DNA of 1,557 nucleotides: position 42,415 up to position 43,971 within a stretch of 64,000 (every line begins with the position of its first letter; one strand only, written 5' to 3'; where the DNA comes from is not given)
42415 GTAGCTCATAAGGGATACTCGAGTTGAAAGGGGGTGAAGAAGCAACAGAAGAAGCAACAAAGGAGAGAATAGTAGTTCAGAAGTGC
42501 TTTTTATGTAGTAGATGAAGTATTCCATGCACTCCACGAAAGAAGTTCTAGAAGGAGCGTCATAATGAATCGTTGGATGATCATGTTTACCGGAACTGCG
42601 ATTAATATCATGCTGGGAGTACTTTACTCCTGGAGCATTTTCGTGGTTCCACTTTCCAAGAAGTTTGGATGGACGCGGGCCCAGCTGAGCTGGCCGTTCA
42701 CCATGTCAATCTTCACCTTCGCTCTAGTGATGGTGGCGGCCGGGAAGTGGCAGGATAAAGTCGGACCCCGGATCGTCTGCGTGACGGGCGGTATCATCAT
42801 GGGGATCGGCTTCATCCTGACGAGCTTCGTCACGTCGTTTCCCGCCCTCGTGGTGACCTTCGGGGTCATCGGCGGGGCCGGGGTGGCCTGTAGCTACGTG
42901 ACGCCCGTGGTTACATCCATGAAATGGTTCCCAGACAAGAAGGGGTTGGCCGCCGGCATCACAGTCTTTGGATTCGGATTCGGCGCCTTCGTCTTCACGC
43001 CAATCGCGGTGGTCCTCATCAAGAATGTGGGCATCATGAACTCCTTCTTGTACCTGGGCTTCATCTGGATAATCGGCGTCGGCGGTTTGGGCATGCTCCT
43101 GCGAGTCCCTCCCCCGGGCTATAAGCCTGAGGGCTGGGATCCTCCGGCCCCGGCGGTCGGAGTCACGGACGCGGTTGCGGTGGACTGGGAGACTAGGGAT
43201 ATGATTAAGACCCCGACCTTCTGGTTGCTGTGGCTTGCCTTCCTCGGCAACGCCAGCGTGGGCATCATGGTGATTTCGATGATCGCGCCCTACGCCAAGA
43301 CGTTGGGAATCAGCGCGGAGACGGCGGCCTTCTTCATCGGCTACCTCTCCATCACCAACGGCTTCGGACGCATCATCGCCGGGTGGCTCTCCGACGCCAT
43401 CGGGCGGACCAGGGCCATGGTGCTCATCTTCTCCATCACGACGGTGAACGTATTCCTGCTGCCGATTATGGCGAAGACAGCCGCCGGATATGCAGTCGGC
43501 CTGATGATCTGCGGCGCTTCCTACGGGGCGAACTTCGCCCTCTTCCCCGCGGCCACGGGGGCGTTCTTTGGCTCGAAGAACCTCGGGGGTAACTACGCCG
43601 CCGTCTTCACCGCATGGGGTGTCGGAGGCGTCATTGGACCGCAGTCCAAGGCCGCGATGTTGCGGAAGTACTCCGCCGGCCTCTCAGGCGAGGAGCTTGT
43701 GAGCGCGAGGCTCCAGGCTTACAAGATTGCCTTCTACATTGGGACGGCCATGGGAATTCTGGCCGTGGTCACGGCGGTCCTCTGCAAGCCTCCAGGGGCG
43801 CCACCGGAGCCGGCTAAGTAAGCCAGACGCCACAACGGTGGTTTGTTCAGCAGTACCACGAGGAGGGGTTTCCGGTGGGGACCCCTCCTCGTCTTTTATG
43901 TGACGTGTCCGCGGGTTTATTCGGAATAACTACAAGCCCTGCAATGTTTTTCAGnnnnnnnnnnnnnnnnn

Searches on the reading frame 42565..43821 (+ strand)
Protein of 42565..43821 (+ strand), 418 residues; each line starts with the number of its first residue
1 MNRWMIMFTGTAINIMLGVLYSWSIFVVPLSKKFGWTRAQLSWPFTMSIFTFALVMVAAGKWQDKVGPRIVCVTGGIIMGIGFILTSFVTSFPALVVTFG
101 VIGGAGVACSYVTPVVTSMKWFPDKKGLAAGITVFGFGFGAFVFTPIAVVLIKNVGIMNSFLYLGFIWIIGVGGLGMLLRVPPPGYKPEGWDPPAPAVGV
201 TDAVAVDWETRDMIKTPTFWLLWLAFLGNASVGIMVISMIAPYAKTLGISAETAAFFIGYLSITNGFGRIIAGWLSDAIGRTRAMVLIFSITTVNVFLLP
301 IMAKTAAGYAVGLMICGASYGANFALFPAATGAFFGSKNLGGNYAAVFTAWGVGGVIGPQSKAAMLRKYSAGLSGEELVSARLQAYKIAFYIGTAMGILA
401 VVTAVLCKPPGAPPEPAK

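Call 7: search_protein_families(library=pfam, proteins=[window:42565-43821:+], max_evalue=0.001)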
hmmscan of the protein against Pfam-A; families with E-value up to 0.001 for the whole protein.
window:42565-43821:+ (418 aa): 1 family
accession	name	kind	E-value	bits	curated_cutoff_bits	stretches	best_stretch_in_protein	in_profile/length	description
PF07690.21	MFS_1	-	1.5e-38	133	33.4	1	20-359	13-347/347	Major Facilitator Superfamily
